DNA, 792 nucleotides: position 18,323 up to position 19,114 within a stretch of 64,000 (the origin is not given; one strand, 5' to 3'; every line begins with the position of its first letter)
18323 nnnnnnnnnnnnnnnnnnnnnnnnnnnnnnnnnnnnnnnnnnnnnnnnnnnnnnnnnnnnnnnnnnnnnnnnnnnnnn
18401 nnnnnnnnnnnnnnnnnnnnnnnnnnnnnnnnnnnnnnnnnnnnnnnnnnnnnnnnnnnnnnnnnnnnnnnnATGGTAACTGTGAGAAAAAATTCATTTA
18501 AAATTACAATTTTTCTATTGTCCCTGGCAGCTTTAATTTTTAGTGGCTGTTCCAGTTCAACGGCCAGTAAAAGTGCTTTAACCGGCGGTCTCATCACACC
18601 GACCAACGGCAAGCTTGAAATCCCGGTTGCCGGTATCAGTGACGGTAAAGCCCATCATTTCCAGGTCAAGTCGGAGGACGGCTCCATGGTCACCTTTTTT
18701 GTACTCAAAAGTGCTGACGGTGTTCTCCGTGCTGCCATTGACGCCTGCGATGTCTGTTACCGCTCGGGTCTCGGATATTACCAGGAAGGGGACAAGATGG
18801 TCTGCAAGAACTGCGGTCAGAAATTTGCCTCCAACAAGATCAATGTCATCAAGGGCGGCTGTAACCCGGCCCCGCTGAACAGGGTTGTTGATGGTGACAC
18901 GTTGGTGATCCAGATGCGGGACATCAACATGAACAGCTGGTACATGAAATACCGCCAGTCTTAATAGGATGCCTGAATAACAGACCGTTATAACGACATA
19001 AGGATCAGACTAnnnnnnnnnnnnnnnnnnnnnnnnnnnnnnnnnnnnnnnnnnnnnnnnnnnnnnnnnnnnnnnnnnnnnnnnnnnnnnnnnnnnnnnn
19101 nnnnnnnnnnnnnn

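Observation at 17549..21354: Sigma-54-driven operon: periplasmic double-HMA CxxC protein + DUF2318-like lipoprotein + small anchor protein + MacB/FtsX ABC transporter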

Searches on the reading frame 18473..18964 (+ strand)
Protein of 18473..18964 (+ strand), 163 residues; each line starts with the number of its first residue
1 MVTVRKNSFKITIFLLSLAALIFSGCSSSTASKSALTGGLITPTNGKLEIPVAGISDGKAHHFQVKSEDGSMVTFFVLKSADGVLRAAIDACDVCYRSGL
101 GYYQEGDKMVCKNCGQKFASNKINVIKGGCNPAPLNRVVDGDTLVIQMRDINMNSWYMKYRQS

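Call 3: search_protein_families(library=pfam, proteins=[window:18473-18964:+], max_evalue=0.01)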
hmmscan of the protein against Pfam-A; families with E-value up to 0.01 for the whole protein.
window:18473-18964:+ (163 aa): 1 family
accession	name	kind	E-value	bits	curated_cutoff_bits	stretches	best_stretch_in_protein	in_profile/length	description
PF10080.14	FtrD-like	-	4.2e-31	107.5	26.3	1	55-154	1-97/101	Membrane iron-sulfur containing protein FtrD-like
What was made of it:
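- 18473..18964 (+): DUF2318/FtrD-like lipoprotein (163 aa) with five conserved Cys. PF10080 E 4e-31 (call 3).
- Checked: 18473-18964 matches PF10080 (DUF2318, now named FtrD-like) at E 4e-31 (call 3).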

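Call 4: search_protein_families(library=ncbifam, proteins=[window:18473-18964:+], max_evalue=0.01)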
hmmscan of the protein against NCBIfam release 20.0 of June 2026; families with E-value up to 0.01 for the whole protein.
window:18473-18964:+ (163 aa): 1 family
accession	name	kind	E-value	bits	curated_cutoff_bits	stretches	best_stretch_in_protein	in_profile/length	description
NF045648.2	2X_seleno_MbdU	exception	0.005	15.8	600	1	79-119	28-67/468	metal-binding double selenoprotein MbdU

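Call 8: find_homologous_proteins(query=window:18473-18964:+, max_evalue=0.00001)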
Query window:18473-18964:+ (163 aa): 3037 proteins with E <= 0.00001 among 3169 candidates; the best 120 are listed.
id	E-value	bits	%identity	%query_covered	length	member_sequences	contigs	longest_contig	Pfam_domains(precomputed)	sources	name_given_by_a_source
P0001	8.2e-104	362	100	100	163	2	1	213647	PF10080.15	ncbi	-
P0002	5.5e-93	327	90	100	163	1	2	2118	PF10080.15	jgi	-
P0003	9.1e-92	323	88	100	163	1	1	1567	PF10080.15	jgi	jgi:uncharacterized membrane protein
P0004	2.0e-90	319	88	100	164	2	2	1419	PF10080.15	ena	-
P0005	2.8e-90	318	85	100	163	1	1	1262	PF10080.15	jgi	jgi:uncharacterized membrane protein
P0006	2.2e-89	315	86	100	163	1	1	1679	PF10080.15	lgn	-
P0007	3.6e-87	308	86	99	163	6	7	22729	PF10080.15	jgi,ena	jgi:uncharacterized membrane protein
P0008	4.1e-87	308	85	100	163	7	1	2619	PF10080.15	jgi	jgi:uncharacterized membrane protein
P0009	6.8e-87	307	85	100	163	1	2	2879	PF10080.15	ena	-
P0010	1.2e-86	307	85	100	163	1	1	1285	PF10080.15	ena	-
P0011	1.7e-86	306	84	100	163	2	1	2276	PF10080.15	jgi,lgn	jgi:uncharacterized membrane protein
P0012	1.8e-86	306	83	100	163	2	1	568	PF10080.15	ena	-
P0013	1.6e-85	303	83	100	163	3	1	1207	PF10080.15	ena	-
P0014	3.8e-85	302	82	100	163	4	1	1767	PF10080.15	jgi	jgi:uncharacterized membrane protein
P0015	5.5e-85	301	85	100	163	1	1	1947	PF10080.15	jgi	jgi:uncharacterized membrane protein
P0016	1.4e-84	300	82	100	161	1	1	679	PF10080.15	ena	-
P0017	3.5e-84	299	82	100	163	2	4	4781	PF10080.15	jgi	jgi:uncharacterized membrane protein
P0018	3.6e-84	299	82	100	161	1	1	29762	PF10080.15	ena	-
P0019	3.6e-84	298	82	100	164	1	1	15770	PF10080.15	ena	-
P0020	4.1e-84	298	82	100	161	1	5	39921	PF10080.15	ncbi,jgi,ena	jgi:uncharacterized membrane protein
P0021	4.2e-84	298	91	75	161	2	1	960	PF10080.15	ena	-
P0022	4.3e-84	298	83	100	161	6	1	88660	PF10080.15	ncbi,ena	-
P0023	4.8e-84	298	83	100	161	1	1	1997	PF10080.15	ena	-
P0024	6.4e-84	298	82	100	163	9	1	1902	PF10080.15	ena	-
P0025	8.6e-84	297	82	100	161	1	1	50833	PF10080.15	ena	-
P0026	8.6e-84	297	82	100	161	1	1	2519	PF10080.15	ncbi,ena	-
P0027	9.8e-84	297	82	100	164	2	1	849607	PF10080.15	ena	-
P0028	1.1e-83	297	80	100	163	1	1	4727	PF10080.15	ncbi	-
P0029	1.1e-83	297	80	100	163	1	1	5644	PF10080.15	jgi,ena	-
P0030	1.1e-83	297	82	100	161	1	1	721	PF10080.15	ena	-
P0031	1.1e-83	297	91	75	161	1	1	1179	PF10080.15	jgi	-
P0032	1.1e-83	297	83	100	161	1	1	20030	PF10080.15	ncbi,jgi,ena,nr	ncbi:MAG: DUF2318 domain-containing protein [Desulfobulbaceae bacterium]|nr:DUF2318 domain-containin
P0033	1.9e-83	296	82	100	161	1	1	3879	PF10080.15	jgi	jgi:uncharacterized membrane protein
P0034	2.2e-83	296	82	100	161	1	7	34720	PF10080.15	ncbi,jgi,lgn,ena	jgi:uncharacterized membrane protein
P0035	2.9e-83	296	82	100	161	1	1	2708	PF10080.15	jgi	jgi:uncharacterized membrane protein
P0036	4.1e-83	295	81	100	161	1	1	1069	PF10080.15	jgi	jgi:uncharacterized membrane protein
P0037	4.9e-83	295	82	100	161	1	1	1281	PF10080.15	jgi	-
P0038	5.1e-83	295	85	93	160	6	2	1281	PF10080.15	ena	-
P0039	5.5e-83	295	81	100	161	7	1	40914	PF10080.15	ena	-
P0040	6.0e-83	295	81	100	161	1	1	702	PF10080.15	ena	-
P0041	6.2e-83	295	81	100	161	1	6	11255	PF10080.15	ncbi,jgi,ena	jgi:uncharacterized membrane protein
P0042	6.7e-83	294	82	100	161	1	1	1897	PF10080.15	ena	-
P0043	7.5e-83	294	80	99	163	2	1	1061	PF10080.15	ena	-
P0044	8.2e-83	294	77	100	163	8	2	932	PF10080.15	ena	-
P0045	8.8e-83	294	93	76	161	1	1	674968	PF10080.15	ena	-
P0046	1.5e-82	293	83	100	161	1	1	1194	PF10080.15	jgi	-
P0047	1.5e-82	293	81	100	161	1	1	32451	PF10080.15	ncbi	ncbi:MAG: DUF2318 domain-containing protein [Desulfobacterales bacterium]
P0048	1.6e-82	293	77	100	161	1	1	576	PF10080.15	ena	-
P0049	2.0e-82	293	80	100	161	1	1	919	PF10080.15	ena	-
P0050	2.2e-82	293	83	100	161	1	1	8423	PF10080.15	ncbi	-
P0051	2.4e-82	293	91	77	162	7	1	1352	PF10080.15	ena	-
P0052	2.8e-82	292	93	76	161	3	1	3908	PF10080.15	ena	-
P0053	2.8e-82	292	81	100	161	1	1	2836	PF10080.15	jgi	-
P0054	3.0e-82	292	81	100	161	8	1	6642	PF10080.15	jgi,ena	-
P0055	3.6e-82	292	82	99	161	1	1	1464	PF10080.15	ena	-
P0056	3.8e-82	292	76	99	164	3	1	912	PF10080.15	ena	-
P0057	3.8e-82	292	91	76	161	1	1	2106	PF10080.15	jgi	jgi:uncharacterized membrane protein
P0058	4.0e-82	292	86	86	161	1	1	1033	PF10080.15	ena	-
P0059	5.4e-82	291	87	86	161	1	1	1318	PF10080.15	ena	-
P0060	5.4e-82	291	80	100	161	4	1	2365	PF10080.15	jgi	jgi:uncharacterized membrane protein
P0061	5.7e-82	291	87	85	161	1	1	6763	PF10080.15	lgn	-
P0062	5.8e-82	291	80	100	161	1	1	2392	PF10080.15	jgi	jgi:uncharacterized membrane protein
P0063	5.8e-82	291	80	100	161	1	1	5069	PF10080.15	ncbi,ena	-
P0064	6.2e-82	291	80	99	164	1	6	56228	PF10080.15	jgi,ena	jgi:uncharacterized membrane protein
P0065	6.3e-82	291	86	86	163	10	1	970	PF10080.15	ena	-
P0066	6.7e-82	291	86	86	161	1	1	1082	PF10080.15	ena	-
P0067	7.2e-82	291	87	86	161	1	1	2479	PF10080.15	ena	-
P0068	8.1e-82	291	81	100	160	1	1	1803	PF10080.15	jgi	jgi:uncharacterized membrane protein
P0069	8.2e-82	291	91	76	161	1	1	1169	PF10080.15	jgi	jgi:uncharacterized membrane protein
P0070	9.3e-82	291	80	100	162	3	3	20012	PF10080.15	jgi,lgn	jgi:uncharacterized membrane protein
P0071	9.6e-82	291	86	86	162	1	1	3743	PF10080.15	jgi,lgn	jgi:uncharacterized membrane protein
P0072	9.8e-82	291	80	100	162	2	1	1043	PF10080.15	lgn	-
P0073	1.1e-81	290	80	100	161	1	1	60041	PF10080.15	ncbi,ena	-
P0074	1.4e-81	290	86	85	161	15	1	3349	PF10080.15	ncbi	-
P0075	1.5e-81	290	87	86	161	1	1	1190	PF10080.15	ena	-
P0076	2.1e-81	290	79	99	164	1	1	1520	PF10080.15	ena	-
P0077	2.6e-81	289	80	100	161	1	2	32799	PF10080.15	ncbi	-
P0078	2.7e-81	289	86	88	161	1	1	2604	PF10080.15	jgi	-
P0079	4.4e-81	288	79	100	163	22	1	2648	PF10080.15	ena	-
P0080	4.9e-81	288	86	86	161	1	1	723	PF10080.15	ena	-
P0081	5.7e-81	288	79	100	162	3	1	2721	PF10080.15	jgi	jgi:uncharacterized membrane protein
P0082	7.1e-81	288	80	100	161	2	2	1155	PF10080.15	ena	-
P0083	7.3e-81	288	79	100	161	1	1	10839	PF10080.15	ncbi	-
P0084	8.2e-81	288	78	99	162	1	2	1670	PF10080.15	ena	-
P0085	8.9e-81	287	86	86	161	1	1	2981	PF10080.15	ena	-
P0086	9.6e-81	287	76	100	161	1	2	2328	PF10080.15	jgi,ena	jgi:uncharacterized membrane protein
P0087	1.0e-80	287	78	100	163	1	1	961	PF10080.15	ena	-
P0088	1.2e-80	287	79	100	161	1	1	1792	PF10080.15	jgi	-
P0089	1.6e-80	287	80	97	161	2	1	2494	PF10080.15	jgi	jgi:uncharacterized membrane protein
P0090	2.0e-80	286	79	100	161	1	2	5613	PF10080.15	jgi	jgi:uncharacterized membrane protein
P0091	2.3e-80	286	78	100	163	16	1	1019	PF10080.15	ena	-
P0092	2.9e-80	286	86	74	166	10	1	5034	PF10080.15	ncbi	-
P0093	2.9e-80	286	85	88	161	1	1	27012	PF10080.15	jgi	-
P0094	3.1e-80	286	77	96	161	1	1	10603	PF10080.15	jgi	jgi:uncharacterized membrane protein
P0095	3.1e-80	286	85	88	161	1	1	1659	PF10080.15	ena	-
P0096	3.1e-80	286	88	75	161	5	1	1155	PF10080.15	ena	-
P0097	3.8e-80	285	90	76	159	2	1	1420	PF10080.15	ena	-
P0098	4.1e-80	285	90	77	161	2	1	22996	PF10080.15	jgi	jgi:uncharacterized membrane protein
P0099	7.5e-80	284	87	87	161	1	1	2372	PF10080.15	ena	-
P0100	8.3e-80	284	80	100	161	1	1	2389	PF10080.15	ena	-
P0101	1.1e-79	284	83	87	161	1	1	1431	PF10080.15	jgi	jgi:uncharacterized membrane protein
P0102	1.1e-79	284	77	100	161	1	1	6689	PF10080.15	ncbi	-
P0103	1.3e-79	284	79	100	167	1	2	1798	PF10080.15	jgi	jgi:uncharacterized membrane protein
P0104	1.3e-79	284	84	86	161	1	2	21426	PF10080.15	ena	-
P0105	1.3e-79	284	77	99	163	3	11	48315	PF10080.15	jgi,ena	jgi:uncharacterized membrane protein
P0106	1.3e-79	284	79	100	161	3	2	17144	PF10080.15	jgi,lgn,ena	jgi:uncharacterized membrane protein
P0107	1.4e-79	284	85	86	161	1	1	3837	PF10080.15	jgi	-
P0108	1.5e-79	284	79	100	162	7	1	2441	PF10080.15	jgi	jgi:uncharacterized membrane protein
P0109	2.4e-79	283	75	100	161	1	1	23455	PF10080.15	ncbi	ncbi:Fe-S-containing protein [Thermodesulfobacteriota bacterium]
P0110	3.2e-79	282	78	100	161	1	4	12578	PF10080.15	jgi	jgi:uncharacterized membrane protein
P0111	4.5e-79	282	82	87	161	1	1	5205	PF10080.15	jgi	-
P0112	5.5e-79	282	84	86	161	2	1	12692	PF10080.15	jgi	jgi:uncharacterized membrane protein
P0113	6.1e-79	282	78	100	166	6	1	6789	PF10080.15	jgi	jgi:uncharacterized membrane protein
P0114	7.6e-79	281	72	98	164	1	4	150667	PF10080.15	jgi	jgi:uncharacterized membrane protein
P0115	1.3e-78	280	77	99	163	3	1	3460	PF10080.15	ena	-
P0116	1.5e-78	280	86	76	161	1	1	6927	PF10080.15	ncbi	-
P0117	2.0e-78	280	79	99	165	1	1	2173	PF10080.15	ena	-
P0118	2.1e-78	280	77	100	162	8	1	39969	PF10080.15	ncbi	-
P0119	2.3e-78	280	89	77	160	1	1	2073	PF10080.15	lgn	-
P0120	2.4e-78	280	89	76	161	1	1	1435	PF10080.15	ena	-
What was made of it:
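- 18473..18964 (+): 3037 relatives were found, the closest all 160-167 aa (call 8).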

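Call 10: find_encoding_contigs(protein=P0001, flank=10000, max_places=3)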
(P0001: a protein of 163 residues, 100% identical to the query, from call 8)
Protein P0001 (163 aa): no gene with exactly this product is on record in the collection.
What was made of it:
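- Tried and rejected: The window's own DUF2318 protein is not in the gene-position index, so the contig could not be extended to look for the missing kinase-regulator pair (call 10).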

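Call 11: find_encoding_contigs(protein=P0114, flank=8000, max_places=4)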
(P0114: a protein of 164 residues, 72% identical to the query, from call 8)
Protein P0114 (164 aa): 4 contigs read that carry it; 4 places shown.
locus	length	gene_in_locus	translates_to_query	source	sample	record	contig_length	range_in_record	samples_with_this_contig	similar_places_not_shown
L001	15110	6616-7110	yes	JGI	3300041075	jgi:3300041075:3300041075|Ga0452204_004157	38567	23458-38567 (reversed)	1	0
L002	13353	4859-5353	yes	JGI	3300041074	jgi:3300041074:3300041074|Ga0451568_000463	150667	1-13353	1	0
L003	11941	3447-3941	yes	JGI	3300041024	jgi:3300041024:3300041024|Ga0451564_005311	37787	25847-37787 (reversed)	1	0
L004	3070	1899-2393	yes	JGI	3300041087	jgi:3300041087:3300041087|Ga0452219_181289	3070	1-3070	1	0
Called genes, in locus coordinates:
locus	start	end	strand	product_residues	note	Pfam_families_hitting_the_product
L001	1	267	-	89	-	?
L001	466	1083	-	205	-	PF06966:DUF1295 (weak), PF04140:ICMT, PF04191:PEMT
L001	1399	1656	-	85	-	-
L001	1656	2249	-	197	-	PF11167:DUF2953 (weak)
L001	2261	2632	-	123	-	PF09579:Spore_YtfJ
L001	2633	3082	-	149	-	-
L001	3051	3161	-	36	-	-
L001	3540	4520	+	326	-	PF01073:3Beta_HSD, PF01370:Epimerase, PF07993:NAD_binding_4 (faint), PF16363:GDP_Man_Dehyd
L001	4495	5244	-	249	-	-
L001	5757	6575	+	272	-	PF00403:HMA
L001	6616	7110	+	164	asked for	PF10080:FtrD-like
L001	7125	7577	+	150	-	-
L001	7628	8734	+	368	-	PF12704:MacB_PCD, PF02687:FtsX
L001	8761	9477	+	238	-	PF00005:ABC_tran, PF02463:SMC_N, PF13304:AAA_21 (faint)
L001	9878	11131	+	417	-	PF00072:Response_reg, PF00989:PAS (weak), PF08448:PAS_4, PF13426:PAS_9 (weak), PF00196:GerE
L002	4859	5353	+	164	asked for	PF10080:FtrD-like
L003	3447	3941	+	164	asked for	PF10080:FtrD-like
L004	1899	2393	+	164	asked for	PF10080:FtrD-like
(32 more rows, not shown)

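Call 17: find_related_loci(query=A1, collection=genome_contigs, flank=8000)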
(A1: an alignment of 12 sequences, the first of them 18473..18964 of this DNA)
Query A1 (163 aa) in genome_contigs; peptide patterns used: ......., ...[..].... (x = any residue, [..] = any of these).
148 stretches matched a pattern; 100 encode a relative of the query (tblastn E <= 1e-3); the best 80 are kept; 80 distinct loci.
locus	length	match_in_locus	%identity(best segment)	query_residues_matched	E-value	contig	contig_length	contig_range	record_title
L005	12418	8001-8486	79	1-163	5e-84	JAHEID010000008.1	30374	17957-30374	MAG: Deltaproteobacteria bacterium isolate Ww487 NODE_1716_length_30374_cov_5.757148, whole genome shotgun sequence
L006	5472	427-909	82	1-163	2e-83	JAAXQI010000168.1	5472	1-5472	MAG: Desulfobacterales bacterium isolate MAG-BB-11 scaffold_829, whole genome shotgun sequence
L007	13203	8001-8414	87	24-162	4e-82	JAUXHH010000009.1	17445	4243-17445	MAG: Desulfobacterales bacterium isolate CSMAG_2950 CSMAG_2950_k119_122925_length_17445_cov_8.9728, whole genome shotgun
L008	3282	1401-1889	81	1-163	2e-80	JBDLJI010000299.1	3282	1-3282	MAG: Thermodesulfobacteriota bacterium isolate MAG088 MAG088_299, whole genome shotgun sequence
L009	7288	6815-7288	75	1-159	6e-76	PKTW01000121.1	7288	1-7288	MAG: Desulfobulbaceae bacterium isolate BM004 sc_5520, whole genome shotgun sequence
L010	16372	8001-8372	90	40-163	7e-76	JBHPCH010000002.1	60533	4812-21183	Thermodesulfobacteriota bacterium isolate SAG AM-311-B10 NODE_2_length_60533_cov_30.261103, whole genome shotgun sequenc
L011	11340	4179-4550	89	40-163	1e-75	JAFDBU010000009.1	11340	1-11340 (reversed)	MAG: Deltaproteobacteria bacterium isolate MB1D_Bin_5 MB1D_Bin_5_MB1D_0306_000000150696, whole genome shotgun sequence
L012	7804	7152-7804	70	5-163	2e-75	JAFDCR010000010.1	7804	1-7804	MAG: Deltaproteobacteria bacterium isolate MB4D_Bin_23 MB4D_Bin_23_MB4D_0306_000000078669, whole genome shotgun sequence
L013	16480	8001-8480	77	1-163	2e-74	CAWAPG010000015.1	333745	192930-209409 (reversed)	MAG: uncultured delta proteobacterium isolate MFD02923.bin.1.83 genome assembly, contig: contig_42603, whole genome shot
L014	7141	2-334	93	53-163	2e-69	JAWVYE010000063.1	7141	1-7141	MAG: Desulfobulbales bacterium isolate HN13.bin.26 k141_1480231_length_7141_cov_10.6377, whole genome shotgun sequence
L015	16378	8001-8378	75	37-162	5e-68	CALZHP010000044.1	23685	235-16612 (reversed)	MAG: uncultured Desulfobulbaceae bacterium isolate FO_M_Desulfobacterota_09 genome assembly, contig: NODE_1045_length_23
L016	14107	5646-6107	65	11-161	5e-68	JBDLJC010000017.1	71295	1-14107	MAG: Thermodesulfobacteriota bacterium isolate MAG073 MAG073_17, whole genome shotgun sequence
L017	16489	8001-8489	61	1-162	2e-67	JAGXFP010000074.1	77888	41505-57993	MAG: Desulfobacterales bacterium isolate LH_M18 k141_1646452, whole genome shotgun sequence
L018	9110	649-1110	65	10-162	2e-67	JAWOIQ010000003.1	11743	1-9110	MAG: Desulfurivibrionaceae bacterium isolate CWP5-2.bin.54 k191_2644612, whole genome shotgun sequence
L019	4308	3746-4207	62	6-162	2e-66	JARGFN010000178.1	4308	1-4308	MAG: Desulfobulbales bacterium isolate C14-07 NODE_6617_length_4308_cov_7.623325, whole genome shotgun sequence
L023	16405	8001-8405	67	25-161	1e-64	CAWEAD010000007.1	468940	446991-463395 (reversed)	MAG: uncultured delta proteobacterium isolate MFD05684.bin.1.22 genome assembly, contig: contig_30841, whole genome shot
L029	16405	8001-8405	65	31-162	2e-59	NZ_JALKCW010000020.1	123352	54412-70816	Hydrosulfovibrio ferrireducens strain CB1MN k141_32, whole genome shotgun sequence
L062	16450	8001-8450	53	10-161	2e-54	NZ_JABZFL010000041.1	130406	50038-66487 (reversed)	MAG: Desulfobacula sp. isolate Grevelingen_8MPaII_metabat2.13 scaffold_174, whole genome shotgun sequence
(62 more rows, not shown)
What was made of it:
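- The carriers are anaerobic Desulfobacterota from sediments (call 17).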

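Call 21: search_protein_families(library=pfam, proteins=[L029:1071-3665:+, L029:3667-4866:+, L029:4942-6096:+, L029:6113-7456:+, L029:7579-7947:+, L029:10968-12002:+, L062:4787-5920:+, L062:5832-7253:+, L062:7447-7968:+, L062:10993-11799:+], max_evalue=0.001)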
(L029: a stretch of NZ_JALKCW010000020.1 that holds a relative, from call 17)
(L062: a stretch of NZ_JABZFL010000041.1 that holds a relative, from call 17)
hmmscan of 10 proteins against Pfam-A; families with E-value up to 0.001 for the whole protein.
L029:1071-3665:+ (864 aa): 7 families
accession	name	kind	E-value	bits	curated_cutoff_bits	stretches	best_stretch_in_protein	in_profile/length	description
PF07517.20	SecA_DEAD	-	1.2e-133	445.3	24.6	1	21-399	1-290/290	SecA DEAD-like domain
PF21090.3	P-loop_SecA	-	3.4e-80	268.9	27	2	415-514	2-101/205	SecA P-loop domain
PF07516.18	SecA_SW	-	6.8e-72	242.2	26.7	1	585-796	1-200/200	SecA Wing and Scaffold domain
PF01043.26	SecA_PP_bind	-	3.9e-44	150.2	23.5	1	247-355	2-110/110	SecA preprotein cross-linking domain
PF02810.21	SEC-C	-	2.8e-07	30.7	20.4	1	841-859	1-19/19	SEC-C motif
PF00270.35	DEAD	-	7.4e-07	29.5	26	1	114-231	18-131/167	DEAD/DEAH box helicase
PF00271.37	Helicase_C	-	0.00024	21.8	23.5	1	435-547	6-110/110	Helicase conserved C-terminal domain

L029:3667-4866:+ (399 aa): 1 family
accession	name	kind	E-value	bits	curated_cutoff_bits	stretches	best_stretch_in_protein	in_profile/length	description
PF01960.23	ArgJ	-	1.2e-147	492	32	1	12-399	1-377/377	ArgJ family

L029:4942-6096:+ (384 aa): 2 families
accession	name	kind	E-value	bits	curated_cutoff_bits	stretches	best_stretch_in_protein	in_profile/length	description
PF02518.31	HATPase_c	-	9.4e-24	84.4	26.4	1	273-375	5-110/111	Histidine kinase-, DNA gyrase B-, and HSP90-like ATPase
PF00512.31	HisKA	-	4.1e-15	56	26.9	1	160-222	2-63/66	His Kinase A (phospho-acceptor) domain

L029:6113-7456:+ (447 aa): 8 families
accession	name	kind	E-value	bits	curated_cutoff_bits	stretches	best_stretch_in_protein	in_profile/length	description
PF00158.32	Sigma54_activat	-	9.7e-70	234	20.2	1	146-309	4-167/168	Sigma-54 interaction domain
PF00072.30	Response_reg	-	1.7e-27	96.3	30.2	1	5-111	1-107/111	Response regulator receiver domain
PF14532.12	Sigma54_activ_2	-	1.7e-21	77.4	25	1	148-314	5-138/138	Sigma-54 interaction domain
PF25601.1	AAA_lid_14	-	2.5e-21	75.7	27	1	315-384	1-73/87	AAA+ ATPase lid domain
PF02954.25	HTH_8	-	2.1e-12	47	22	1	404-445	1-42/42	Bacterial regulatory protein, Fis family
PF07728.20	AAA_5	-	7.6e-08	32.9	22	1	167-285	2-123/139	AAA domain (dynein-related subfamily)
PF13191.12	AAA_16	-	0.00014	22.9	32.6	1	150-263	9-124/167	AAA ATPase domain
PF00004.35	AAA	-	0.00074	20.4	21.2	0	167-285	1-110/131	ATPase family associated with various cellular activities (AAA)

L029:7579-7947:+ (122 aa): 0 families

L029:10968-12002:+ (344 aa): 2 families
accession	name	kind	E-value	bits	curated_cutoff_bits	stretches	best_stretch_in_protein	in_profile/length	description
PF12974.12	Phosphonate-bd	-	5e-49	167.3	27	1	86-325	9-238/242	ABC transporter, phosphonate, periplasmic substrate-binding protein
PF09084.16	NMT1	-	4.9e-06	27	20.5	1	167-268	76-170/216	NMT1/THI5 like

L062:4787-5920:+ (377 aa): 2 families
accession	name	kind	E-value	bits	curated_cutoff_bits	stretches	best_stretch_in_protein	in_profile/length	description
PF02518.31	HATPase_c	-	1.2e-22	80.9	26.4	1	262-366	2-110/111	Histidine kinase-, DNA gyrase B-, and HSP90-like ATPase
PF00512.31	HisKA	-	2.6e-14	53.5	26.9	1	156-213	6-62/66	His Kinase A (phospho-acceptor) domain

L062:5832-7253:+ (473 aa): 10 families
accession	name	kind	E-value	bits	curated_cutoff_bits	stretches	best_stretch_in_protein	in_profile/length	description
PF00158.32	Sigma54_activat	-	1.2e-69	233.8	20.2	1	170-336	1-167/168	Sigma-54 interaction domain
PF00072.30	Response_reg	-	6.2e-30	104.1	30.2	1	32-138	1-107/111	Response regulator receiver domain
PF14532.12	Sigma54_activ_2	-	3.1e-22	79.7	25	1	172-341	2-138/138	Sigma-54 interaction domain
PF25601.1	AAA_lid_14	-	2.1e-21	75.9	27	1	342-409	1-71/87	AAA+ ATPase lid domain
PF02954.25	HTH_8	-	3.9e-12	46.1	22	1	431-471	2-42/42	Bacterial regulatory protein, Fis family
PF07728.20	AAA_5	-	3.3e-08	34.1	22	1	194-312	2-123/139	AAA domain (dynein-related subfamily)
PF07724.20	AAA_2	-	1e-06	29.3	27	1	191-346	3-164/166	AAA domain (Cdc48 subfamily)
PF01078.27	Mg_chelatase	-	0.00024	21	20.3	0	249-311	93-157/207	Magnesium chelatase, subunit ChlI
PF13191.12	AAA_16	-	0.00033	21.6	32.6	0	178-243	10-73/167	AAA ATPase domain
PF00004.35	AAA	-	0.00054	20.8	21.2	0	194-312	1-110/131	ATPase family associated with various cellular activities (AAA)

L062:7447-7968:+ (173 aa): 0 families

L062:10993-11799:+ (268 aa): 3 families
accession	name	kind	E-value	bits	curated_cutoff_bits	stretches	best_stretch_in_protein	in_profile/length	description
PF12146.15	Hydrolase_4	-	6.4e-10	39.2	27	1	66-174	2-115/239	Serine aminopeptidase, S33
PF00561.26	Abhydrolase_1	-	6.8e-07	29.6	25.8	0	70-168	2-102/245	alpha/beta hydrolase fold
PF12697.13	Abhydrolase_6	-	3.7e-05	24.9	26.3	0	71-182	1-105/217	Alpha/beta hydrolase family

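Call 24: search_solved_structures(query=window:18473-18964:+, max_evalue=10, show_alignments=2)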
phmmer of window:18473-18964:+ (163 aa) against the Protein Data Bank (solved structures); distinct sequences matched with E-value up to 10: 0.

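Call 35: predict_structure(alignment_id=A3)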
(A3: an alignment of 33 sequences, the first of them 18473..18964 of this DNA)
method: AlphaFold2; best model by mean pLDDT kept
length: 163 residues; sequences in the alignment: 33
mean_pLDDT: 70.5   pTM: 0.58
mean pLDDT of the five models: 70.5, 66.1, 65.7, 65.4, 65.3
residues with pLDDT >= 90: 27; 70-90: 60; 50-70: 50; < 50: 26
segments of 3 or more residues with pLDDT < 50: 1-3, 23-33, 122-131
pLDDT, mean of each block of 10 residues (from residue 1): 49 60 41 62 92 83 89 86 83 66 74 66 43 76 91 73 51
secondary structure, 60 per line:
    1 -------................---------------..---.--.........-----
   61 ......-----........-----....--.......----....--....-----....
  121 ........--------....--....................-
elements in order: H8-23 E47-51 H52-55 E61-66 E72-79 E85-88 H91-97 E102-105 E108-111 E117-119 H120-128 E137-140 E143-147 H148-162
